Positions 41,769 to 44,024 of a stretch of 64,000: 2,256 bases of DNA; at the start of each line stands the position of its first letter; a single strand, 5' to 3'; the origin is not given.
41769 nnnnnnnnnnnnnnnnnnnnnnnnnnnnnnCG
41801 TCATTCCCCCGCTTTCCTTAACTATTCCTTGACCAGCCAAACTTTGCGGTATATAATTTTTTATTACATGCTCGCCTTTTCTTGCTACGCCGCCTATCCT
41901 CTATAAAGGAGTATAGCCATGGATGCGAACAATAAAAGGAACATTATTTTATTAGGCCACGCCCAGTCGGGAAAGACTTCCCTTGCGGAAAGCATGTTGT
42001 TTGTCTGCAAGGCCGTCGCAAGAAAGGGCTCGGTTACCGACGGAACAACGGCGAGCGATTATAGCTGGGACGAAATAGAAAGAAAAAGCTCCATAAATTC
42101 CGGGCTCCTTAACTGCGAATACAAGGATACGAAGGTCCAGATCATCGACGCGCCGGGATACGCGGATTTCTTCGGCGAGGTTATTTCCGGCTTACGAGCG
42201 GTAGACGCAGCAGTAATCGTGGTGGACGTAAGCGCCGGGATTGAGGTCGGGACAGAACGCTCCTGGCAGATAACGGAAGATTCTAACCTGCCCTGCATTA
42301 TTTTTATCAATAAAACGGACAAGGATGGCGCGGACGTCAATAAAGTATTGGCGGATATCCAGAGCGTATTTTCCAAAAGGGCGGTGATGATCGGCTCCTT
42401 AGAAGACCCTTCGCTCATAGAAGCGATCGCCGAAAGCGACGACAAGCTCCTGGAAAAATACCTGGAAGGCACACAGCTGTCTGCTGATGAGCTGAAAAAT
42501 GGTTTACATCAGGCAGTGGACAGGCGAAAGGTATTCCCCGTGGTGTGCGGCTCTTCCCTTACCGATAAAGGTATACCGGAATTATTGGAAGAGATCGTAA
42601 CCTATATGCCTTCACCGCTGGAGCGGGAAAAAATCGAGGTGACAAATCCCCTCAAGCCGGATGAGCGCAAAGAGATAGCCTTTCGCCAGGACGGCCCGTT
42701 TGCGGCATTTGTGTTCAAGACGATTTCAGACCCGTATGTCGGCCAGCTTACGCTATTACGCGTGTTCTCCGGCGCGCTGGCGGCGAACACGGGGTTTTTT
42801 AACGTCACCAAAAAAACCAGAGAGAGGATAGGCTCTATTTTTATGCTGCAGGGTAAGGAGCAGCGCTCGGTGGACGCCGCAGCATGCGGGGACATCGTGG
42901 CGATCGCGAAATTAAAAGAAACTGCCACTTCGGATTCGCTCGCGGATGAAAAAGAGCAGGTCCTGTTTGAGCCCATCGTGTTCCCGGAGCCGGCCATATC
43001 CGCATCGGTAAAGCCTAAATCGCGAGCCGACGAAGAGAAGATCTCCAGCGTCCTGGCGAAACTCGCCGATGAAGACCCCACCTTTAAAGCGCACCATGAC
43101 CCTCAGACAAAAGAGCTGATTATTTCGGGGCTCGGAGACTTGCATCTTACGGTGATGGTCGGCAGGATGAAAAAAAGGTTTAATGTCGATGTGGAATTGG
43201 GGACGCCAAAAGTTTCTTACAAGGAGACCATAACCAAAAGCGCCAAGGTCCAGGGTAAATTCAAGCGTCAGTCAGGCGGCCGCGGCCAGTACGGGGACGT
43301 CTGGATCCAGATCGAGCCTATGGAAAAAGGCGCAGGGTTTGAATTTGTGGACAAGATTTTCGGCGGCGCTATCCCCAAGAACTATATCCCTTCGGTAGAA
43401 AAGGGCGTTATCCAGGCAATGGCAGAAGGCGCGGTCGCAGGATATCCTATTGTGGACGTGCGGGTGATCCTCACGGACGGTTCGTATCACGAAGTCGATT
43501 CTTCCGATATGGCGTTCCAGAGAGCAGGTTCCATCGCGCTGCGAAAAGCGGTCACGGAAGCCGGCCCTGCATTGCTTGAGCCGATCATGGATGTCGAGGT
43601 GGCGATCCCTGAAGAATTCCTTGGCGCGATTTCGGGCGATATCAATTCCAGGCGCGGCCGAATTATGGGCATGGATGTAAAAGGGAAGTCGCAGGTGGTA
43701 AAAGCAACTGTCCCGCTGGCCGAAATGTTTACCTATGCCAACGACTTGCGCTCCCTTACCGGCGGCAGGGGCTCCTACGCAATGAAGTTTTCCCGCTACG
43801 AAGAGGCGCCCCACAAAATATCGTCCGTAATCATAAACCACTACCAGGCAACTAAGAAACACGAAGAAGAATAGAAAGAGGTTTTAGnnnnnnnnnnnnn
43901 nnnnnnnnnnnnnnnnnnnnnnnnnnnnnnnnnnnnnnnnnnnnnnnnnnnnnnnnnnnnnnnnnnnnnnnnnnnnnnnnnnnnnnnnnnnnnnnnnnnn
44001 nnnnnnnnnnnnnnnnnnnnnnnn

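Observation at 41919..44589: EF-G paralogue with divergent G-motifs next to a P-loop-less YchF remnant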

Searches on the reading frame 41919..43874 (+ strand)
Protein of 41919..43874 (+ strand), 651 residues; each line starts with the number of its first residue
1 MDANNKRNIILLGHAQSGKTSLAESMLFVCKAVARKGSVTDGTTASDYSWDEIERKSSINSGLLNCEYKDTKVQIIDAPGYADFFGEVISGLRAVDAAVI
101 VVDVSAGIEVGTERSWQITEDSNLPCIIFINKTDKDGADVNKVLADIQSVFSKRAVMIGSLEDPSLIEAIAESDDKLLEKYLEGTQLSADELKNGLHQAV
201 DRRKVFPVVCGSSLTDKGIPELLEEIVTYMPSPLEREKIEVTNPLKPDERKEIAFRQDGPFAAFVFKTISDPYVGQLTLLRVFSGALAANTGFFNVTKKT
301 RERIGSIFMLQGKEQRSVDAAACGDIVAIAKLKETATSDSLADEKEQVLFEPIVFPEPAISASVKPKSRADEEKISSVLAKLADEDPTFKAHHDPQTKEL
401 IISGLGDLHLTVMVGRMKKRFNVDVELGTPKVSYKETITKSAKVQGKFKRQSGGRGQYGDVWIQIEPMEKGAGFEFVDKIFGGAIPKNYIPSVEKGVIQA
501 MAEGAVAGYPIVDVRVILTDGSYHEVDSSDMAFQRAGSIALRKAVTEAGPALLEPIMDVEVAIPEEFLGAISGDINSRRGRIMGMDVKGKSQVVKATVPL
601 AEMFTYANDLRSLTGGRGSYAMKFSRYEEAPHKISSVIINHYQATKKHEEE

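Call 3: search_protein_families(library=pfam, proteins=[window:41919-43874:+], max_evalue=0.01)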
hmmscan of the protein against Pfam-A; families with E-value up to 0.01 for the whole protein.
window:41919-43874:+ (651 aa): 9 families
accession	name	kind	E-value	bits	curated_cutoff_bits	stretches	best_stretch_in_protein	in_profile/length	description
PF03764.24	EFG_IV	-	1.1e-46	157.9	24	1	430-548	1-120/121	Elongation factor G, domain IV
PF00009.33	GTP_EFTU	-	2.4e-44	151.6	26.5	1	5-232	2-188/188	Elongation factor Tu GTP binding domain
PF00679.30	EFG_C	-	1.1e-28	99.5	27.9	1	552-635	2-86/89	Elongation factor G C-terminus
PF14492.12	EFG_III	-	3.5e-28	97.9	27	1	355-428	1-74/75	Elongation Factor G, domain III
PF22042.2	EF-G_D2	-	5e-15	55.8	27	1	260-342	1-82/84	Elongation factor G domain 2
PF03144.31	GTP_EFTU_D2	-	2.8e-08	34.5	30.3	1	275-341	1-72/73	Elongation factor Tu domain 2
PF01926.29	MMR_HSR1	-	2.3e-05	24.9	21.9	1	9-132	2-113/113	50S ribosome-binding GTPase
PF16658.11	RF3_C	-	2.8e-05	24.4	40.1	1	355-450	6-104/132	Class II release factor RF3, C-terminal domain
PF09439.16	SRPRB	-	0.0032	17.3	25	1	5-103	2-81/178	Signal recognition particle receptor beta subunit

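Call 4: search_protein_families(library=ncbifam, proteins=[window:41919-43874:+], max_evalue=0.01)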
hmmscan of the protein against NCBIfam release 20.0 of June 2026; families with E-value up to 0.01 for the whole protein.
window:41919-43874:+ (651 aa): 36 families (the best 25 are shown)
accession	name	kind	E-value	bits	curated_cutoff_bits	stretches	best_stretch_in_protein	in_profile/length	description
NF009381.0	PRK12740.1-5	subfamily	3.4e-257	855.4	583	2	165-647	211-690/692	elongation factor G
TIGR00484.1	EF-G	equivalog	8.5e-205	681.9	659.4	2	165-641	213-688/691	elongation factor G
NF009891.0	PRK13351.1-1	equivalog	1.1e-195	652.2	597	2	165-643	195-678/681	elongation factor G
NF009377.1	PRK12740.1-1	equivalog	1.5e-178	595.4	890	2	165-636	213-696/700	elongation factor G-like protein EF-G2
NF009379.0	PRK12740.1-3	equivalog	3.1e-162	541.6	513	2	165-643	209-671/674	elongation factor G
NF058620.1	EFG2_Bacteroid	exception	1e-160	536.6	1000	3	165-472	211-512/717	elongation factor G2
NF012153.1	tet_protect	equivalog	7.9e-99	331.6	775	1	8-627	2-614/614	tetracycline resistance ribosomal protection protein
TIGR00490.1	aEF-2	equivalog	5.5e-75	252.9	738.45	3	222-470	246-496/720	elongation factor EF-2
NF033148.1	tet_protect_M_W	exception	3.3e-73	247.1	1100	1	8-631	5-614/639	TetM/TetW/TetO/TetS family tetracycline resistance ribosomal protection protein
NF000120.3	47473_otr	exception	1.9e-69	234.9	900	1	6-620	2-606/608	tetracycline resistance ribosomal protection protein Otr(A)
NF012155.1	tet_protect_M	exception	5.5e-62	209.9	1420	1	8-620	5-603/639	tetracycline resistance ribosomal protection protein Tet(M)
NF012154.0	tet_protect_Q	exception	4.3e-55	187.2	1425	1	8-630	5-614/638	tetracycline resistance ribosomal protection protein Tet(Q)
NF009892.0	PRK13351.1-3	equivalog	1.6e-51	175.5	640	1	7-620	4-607/623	elongation factor G-like protein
TIGR01394.1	TypA_BipA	equivalog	7.7e-49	166.4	757.3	3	7-152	2-145/594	translational GTPase TypA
NF001964.0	PRK00741.1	equivalog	3.3e-48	164.4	473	2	4-152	10-162/529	peptide chain release factor 3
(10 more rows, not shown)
